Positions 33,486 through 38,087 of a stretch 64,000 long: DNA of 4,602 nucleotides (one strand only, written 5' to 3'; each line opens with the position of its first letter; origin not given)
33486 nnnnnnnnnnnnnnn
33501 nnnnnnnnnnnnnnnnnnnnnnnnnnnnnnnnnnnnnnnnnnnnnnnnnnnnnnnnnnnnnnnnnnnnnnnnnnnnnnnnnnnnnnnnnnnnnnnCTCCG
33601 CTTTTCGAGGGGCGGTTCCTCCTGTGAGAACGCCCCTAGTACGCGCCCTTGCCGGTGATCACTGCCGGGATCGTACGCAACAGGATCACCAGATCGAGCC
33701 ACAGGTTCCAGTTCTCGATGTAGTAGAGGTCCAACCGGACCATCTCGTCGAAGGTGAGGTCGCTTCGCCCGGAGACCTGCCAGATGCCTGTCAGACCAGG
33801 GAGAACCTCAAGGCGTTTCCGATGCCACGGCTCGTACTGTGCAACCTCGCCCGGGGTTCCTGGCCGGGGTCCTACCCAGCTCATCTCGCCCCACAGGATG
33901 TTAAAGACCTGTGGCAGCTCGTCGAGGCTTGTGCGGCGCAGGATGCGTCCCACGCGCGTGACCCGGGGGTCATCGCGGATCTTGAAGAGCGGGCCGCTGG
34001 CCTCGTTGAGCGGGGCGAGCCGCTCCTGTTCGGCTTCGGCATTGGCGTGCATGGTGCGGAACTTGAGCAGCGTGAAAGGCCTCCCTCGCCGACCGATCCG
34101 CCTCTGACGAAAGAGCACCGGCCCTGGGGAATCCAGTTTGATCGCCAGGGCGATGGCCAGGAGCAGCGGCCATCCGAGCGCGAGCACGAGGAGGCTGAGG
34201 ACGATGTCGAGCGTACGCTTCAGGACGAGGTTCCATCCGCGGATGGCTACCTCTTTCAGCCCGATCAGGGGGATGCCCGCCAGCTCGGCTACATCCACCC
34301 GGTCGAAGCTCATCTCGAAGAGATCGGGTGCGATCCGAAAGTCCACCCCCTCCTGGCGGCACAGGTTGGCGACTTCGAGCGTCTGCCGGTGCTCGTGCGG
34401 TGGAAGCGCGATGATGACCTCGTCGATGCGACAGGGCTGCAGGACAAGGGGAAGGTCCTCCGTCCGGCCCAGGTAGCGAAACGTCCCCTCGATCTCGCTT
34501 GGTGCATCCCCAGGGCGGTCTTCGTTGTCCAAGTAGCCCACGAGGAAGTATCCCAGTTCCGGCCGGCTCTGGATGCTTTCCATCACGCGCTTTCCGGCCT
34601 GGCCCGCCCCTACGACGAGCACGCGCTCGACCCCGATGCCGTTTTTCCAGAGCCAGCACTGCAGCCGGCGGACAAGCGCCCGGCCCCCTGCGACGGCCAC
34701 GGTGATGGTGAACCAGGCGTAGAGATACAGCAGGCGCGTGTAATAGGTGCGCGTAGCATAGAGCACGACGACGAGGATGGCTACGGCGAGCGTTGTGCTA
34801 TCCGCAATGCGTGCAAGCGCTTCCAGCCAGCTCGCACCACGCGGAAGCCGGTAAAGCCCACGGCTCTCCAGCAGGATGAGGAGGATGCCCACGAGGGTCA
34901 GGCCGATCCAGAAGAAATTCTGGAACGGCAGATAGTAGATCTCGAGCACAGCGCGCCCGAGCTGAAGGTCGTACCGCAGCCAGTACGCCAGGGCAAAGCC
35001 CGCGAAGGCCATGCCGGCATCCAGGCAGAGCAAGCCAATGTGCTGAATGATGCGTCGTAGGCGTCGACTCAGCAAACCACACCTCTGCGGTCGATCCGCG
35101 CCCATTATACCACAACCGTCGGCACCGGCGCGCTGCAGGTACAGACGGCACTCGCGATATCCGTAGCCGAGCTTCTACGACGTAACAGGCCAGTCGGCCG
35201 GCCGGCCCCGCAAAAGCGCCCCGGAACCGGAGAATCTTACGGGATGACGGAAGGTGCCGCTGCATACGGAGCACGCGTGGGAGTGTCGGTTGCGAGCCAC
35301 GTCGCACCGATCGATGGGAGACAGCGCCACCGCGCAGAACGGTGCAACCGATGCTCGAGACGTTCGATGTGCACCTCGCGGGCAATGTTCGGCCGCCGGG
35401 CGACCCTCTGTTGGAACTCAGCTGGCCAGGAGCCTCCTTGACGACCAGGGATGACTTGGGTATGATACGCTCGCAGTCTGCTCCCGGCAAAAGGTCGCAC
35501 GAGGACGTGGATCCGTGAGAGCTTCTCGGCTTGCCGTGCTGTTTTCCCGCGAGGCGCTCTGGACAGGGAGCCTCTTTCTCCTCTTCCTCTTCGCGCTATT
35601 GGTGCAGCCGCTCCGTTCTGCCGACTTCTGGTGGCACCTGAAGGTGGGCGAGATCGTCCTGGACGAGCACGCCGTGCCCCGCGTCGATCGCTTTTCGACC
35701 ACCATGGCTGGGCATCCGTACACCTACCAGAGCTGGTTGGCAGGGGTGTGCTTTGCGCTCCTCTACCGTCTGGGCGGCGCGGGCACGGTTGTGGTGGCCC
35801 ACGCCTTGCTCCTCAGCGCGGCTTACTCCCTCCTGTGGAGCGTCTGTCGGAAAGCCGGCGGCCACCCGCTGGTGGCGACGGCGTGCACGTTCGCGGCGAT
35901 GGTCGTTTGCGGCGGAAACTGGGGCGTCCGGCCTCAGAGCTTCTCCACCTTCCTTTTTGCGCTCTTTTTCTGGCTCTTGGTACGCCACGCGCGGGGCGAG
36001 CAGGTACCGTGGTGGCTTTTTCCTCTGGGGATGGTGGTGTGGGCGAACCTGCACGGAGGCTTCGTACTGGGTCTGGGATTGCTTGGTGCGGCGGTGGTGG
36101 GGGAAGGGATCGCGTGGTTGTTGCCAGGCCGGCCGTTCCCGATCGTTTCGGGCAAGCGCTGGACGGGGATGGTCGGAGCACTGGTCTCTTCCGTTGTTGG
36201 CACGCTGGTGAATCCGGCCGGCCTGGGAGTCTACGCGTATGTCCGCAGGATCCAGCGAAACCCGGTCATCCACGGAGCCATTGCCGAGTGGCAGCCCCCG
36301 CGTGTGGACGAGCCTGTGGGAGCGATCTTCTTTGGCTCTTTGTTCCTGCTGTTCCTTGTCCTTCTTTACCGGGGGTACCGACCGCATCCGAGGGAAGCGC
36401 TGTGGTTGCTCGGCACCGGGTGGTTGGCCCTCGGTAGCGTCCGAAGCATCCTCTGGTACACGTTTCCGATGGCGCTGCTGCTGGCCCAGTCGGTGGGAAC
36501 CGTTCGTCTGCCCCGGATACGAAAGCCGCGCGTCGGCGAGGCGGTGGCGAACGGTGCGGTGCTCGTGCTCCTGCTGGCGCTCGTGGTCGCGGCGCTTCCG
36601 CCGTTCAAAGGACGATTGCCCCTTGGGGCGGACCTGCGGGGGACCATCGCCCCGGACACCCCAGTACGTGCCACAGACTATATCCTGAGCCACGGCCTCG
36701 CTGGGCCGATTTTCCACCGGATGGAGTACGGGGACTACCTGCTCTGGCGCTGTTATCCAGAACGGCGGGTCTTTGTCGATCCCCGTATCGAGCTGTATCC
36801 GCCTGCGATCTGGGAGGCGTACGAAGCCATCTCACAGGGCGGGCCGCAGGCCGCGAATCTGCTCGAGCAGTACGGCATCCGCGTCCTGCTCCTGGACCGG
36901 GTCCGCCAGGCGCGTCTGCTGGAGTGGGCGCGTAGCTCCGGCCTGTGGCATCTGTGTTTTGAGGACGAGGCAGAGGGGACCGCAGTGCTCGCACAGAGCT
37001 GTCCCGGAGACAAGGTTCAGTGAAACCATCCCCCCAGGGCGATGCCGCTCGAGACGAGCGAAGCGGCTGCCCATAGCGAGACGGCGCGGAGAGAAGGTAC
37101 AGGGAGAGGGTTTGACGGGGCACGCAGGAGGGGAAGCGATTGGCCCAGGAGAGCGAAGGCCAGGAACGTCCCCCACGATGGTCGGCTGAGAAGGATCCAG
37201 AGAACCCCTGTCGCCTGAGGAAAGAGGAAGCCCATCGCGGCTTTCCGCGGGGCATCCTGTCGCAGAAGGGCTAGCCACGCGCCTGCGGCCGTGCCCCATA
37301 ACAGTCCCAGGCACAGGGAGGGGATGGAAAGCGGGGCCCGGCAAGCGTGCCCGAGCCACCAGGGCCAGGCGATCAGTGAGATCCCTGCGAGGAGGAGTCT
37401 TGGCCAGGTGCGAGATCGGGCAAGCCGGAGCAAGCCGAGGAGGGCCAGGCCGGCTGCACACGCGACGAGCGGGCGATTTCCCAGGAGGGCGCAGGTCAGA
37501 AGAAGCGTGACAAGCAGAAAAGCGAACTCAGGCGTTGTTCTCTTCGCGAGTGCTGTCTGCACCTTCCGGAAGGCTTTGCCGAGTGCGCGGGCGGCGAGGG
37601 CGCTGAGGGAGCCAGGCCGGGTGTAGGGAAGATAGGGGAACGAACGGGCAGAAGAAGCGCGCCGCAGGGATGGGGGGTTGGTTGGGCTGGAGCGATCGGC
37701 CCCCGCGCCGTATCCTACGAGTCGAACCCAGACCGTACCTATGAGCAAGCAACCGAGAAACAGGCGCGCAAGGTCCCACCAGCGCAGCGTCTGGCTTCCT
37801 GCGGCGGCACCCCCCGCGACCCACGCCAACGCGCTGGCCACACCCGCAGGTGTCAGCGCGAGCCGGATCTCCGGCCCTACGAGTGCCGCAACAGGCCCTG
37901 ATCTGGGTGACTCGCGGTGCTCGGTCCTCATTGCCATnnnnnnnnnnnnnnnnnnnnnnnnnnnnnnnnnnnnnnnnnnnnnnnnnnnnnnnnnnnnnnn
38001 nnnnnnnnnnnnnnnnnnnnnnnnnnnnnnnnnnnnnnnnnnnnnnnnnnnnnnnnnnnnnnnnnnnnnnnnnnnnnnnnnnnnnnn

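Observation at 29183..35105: Glycan operon ending in a membrane-embedded aminopropyltransferase-fold protein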

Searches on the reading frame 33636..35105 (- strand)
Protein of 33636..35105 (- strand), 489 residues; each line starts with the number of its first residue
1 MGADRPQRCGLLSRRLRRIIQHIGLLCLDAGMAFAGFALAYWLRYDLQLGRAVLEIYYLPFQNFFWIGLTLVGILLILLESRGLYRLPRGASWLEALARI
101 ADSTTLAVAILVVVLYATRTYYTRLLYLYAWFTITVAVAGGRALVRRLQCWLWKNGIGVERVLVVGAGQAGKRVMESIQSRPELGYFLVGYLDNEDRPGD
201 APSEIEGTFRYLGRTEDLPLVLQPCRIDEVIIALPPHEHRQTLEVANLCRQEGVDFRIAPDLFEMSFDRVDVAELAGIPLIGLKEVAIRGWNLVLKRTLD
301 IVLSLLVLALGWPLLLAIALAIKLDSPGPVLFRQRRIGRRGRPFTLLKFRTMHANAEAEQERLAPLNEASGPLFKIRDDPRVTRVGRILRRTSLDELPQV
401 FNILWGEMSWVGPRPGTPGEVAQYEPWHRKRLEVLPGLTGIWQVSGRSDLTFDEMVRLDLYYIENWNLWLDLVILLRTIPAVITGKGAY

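Call 7: search_protein_families(library=pfam, proteins=[window:33636-35105:-], max_evalue=0.01)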
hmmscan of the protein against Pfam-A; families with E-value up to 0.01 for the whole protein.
window:33636-35105:- (489 aa): 2 families
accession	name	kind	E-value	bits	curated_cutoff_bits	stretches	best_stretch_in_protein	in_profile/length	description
PF02397.22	Bac_transf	-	1.9e-68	229.9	27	1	296-483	1-178/179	Bacterial sugar transferase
PF13727.12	CoA_binding_3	-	3.4e-22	79.7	25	1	81-260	2-175/175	CoA-binding domain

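Call 8: search_protein_families(library=ncbifam, proteins=[window:33636-35105:-], max_evalue=0.01)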
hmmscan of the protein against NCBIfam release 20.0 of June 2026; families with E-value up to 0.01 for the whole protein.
window:33636-35105:- (489 aa): 10 families
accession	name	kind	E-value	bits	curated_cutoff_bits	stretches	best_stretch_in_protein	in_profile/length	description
TIGR03025.1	EPS_sugtrans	subfamily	4.7e-138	461.1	295.55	1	37-489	11-445/445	exopolysaccharide biosynthesis polyprenyl glycosylphosphotransferase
TIGR03023.1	WcaJ_sugtrans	equivalog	1.1e-122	410.5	410.75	1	28-489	2-453/453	undecaprenyl-phosphate glucose phosphotransferase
TIGR03022.1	WbaP_sugtrans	subfamily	1.3e-100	337.8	403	1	28-489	4-456/456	undecaprenyl-phosphate galactose phosphotransferase WbaP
NF041877.1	EPS_EpsZ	equivalog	1e-89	301.3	800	1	67-488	50-458/459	exopolysaccharide biosynthesis polyisoprenyl-phosphate hexose-1-phosphate transferase EpsZ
TIGR03013.1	EpsB_2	subfamily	5.7e-76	256.4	393.35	1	37-488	11-442/443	TIGR03013 family XrtA/PEP-CTERM system glycosyltransferase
NF007518.0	PRK10124.1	equivalog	2.7e-68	230.8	684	1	67-489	51-464/464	undecaprenyl-phosphate glucose phosphotransferase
NF052601.1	undeca_RfbP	equivalog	6.3e-64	215.6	330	1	294-487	43-242/244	undecaprenyl-phosphate galactose phosphotransferase family protein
NF011751.0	PRK15204.1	equivalog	3.8e-54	184.1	907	1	91-489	82-476/476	undecaprenyl-phosphate galactose phosphotransferase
NF050817.1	PolSacchBiosHfsE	equivalog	1.9e-51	175.2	750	1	75-484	58-461/467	polysaccharide biosynthesis protein HfsE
NF045514.1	glycotran_HepC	equivalog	3.2e-24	85.5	140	1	293-415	114-211/220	heterocyst development glycosyltransferase HepC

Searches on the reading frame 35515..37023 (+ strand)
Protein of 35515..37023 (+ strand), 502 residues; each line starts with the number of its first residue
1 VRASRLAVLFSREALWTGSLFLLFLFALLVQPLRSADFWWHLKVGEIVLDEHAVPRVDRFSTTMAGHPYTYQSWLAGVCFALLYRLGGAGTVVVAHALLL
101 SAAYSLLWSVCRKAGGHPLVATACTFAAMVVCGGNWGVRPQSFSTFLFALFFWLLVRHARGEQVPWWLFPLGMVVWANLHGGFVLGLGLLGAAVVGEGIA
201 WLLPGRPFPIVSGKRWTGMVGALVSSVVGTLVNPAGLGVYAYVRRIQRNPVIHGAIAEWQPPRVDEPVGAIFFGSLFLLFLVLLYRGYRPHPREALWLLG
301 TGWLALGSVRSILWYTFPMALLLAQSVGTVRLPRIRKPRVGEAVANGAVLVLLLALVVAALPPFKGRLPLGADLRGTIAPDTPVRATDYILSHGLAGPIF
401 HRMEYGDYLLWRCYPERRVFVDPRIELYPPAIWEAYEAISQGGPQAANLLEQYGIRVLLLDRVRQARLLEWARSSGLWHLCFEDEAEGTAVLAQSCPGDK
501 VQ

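Call 17: search_protein_families(library=pfam, proteins=[window:35515-37023:+], max_evalue=0.001)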
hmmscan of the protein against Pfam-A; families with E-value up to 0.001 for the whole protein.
window:35515-37023:+ (502 aa): 0 families

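Call 61: search_protein_families(library=ncbifam, proteins=[window:35515-37023:+], max_evalue=1)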
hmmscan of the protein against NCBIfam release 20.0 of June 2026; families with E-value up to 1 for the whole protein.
window:35515-37023:+ (502 aa): 0 families

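Call 63: find_homologous_proteins(query=window:35515-37023:+)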
Query window:35515-37023:+ (502 aa): 173 proteins with E <= 0.001 among 8000 candidates; the best 120 are listed.
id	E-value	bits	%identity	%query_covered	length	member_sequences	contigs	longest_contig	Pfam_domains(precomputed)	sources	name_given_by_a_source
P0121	0.0e+0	1141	100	100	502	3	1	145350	-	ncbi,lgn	-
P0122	4.8e-273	925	81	100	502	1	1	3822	-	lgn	-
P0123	1.1e-225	768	70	100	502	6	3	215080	-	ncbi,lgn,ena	-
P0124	2.5e-222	757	68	99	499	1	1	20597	-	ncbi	ncbi:MAG: hypothetical protein ACP5SI_00965, partial [Chloroflexia bacterium]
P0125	5.7e-164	565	56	93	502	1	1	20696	-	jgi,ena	-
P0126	8.7e-164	564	56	96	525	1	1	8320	-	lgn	-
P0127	3.8e-161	556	55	97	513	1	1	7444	-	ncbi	-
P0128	3.9e-156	539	51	98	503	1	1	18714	-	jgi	jgi:hypothetical protein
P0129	5.7e-153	529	54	93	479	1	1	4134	-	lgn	-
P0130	1.4e-152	527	54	96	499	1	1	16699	-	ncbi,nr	ncbi:MAG: hypothetical protein JXA37_10435 [Chloroflexia bacterium]|nr:hypothetical protein [Chlorof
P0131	1.2e-148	514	52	98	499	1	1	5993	-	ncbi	-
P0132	2.2e-148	513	51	96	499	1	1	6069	-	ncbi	-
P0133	8.7e-147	508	52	93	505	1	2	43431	-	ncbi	-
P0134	2.1e-146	507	51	96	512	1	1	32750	-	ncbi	-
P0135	1.9e-124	434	46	98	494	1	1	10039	-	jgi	jgi:hypothetical protein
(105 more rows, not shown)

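Call 71: predict_structure(alignment_id=A2)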
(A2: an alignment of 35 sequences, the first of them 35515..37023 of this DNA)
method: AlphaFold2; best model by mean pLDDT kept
length: 502 residues; sequences in the alignment: 35
mean_pLDDT: 94.5   pTM: 0.93
mean pLDDT of the five models: 94.5, 93.8, 93.4, 92.7, 92.6
residues with pLDDT >= 90: 447; 70-90: 51; 50-70: 1; < 50: 3
segments of 3 or more residues with pLDDT < 50: 500-502
pLDDT, mean of each block of 10 residues (from residue 1): 81 96 98 89 97 94 92 96 97 98 99 96 98 93 98 97 96 97 97 98 91 95 98 94 91 89 96 98 96 98 97 98 96 90 97 98 95 93 96 93 94 93 89 94 94 96 97 95 96 83 36
secondary structure, 60 per line:
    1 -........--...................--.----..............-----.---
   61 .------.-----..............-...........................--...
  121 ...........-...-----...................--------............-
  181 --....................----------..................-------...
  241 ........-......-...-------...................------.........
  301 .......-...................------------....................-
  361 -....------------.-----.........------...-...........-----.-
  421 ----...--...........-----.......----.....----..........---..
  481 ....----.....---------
elements in order: H2-9 H12-30 H38-51 H74-87 H89-115 H118-131 H141-159 H168-179 H183-202 H213-230 H238-248 H250-255 H267-285 H292-307 H309-327 H340-359 H362-365 H384-392 E399-401 H403-413 H430-440 H446-452 E457-461 H466-475 E479-484 E489-493

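Call 76: find_encoding_contigs(protein=P0121, flank=10000, max_places=2)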
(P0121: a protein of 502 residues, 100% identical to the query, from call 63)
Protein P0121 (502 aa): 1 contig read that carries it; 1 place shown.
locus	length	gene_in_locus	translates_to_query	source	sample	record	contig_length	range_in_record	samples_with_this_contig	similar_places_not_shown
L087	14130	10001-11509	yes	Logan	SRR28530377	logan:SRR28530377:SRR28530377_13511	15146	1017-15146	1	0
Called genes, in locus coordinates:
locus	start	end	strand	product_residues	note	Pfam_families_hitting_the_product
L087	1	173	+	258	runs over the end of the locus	PF20772:TACO1_YebC_N, PF01709:Transcrip_reg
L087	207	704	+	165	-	PF02075:RuvC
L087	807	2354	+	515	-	PF03313:SDH_alpha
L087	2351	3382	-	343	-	PF03447:NAD_binding_3 (weak), PF00742:Homoserine_dh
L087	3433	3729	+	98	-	-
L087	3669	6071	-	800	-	-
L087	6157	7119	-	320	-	PF01073:3Beta_HSD, PF01370:Epimerase, PF02719:Polysacc_synt_2, PF04321:RmlD_sub_bind, PF07993:NAD_binding_4 (weak), PF13460:NAD_binding_10 (faint), PF16363:GDP_Man_Dehyd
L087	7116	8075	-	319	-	PF00106:adh_short (faint), PF01073:3Beta_HSD, PF01370:Epimerase, PF02719:Polysacc_synt_2 (faint), PF04321:RmlD_sub_bind, PF07993:NAD_binding_4 (faint), PF16363:GDP_Man_Dehyd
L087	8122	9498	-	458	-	PF13727:CoA_binding_3, PF02397:Bac_transf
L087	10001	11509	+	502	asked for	-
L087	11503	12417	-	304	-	-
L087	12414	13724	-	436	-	PF00909:Ammonium_transp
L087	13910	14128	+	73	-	?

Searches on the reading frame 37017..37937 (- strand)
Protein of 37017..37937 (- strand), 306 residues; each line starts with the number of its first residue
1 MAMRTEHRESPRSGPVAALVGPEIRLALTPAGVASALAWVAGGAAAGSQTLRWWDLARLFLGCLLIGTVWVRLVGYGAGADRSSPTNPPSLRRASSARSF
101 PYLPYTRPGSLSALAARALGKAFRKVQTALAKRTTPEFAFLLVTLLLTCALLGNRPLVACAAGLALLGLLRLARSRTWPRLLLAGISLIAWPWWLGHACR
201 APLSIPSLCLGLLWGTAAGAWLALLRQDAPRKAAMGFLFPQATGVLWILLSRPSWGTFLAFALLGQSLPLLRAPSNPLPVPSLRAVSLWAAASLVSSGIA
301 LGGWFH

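Call 17: search_protein_families(library=pfam, proteins=[window:37017-37937:-], max_evalue=0.001)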
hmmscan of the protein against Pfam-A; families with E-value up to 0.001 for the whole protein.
window:37017-37937:- (306 aa): 0 families

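Call 61: search_protein_families(library=ncbifam, proteins=[window:37017-37937:-], max_evalue=1)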
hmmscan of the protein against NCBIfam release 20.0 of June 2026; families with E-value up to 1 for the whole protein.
window:37017-37937:- (306 aa): 1 family
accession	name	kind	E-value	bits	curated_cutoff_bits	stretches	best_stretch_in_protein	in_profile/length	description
TIGR01476.1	chlor_syn_BchG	subfamily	0.015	14.7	212.3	1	170-219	127-175/283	(bacterio)chlorophyll synthase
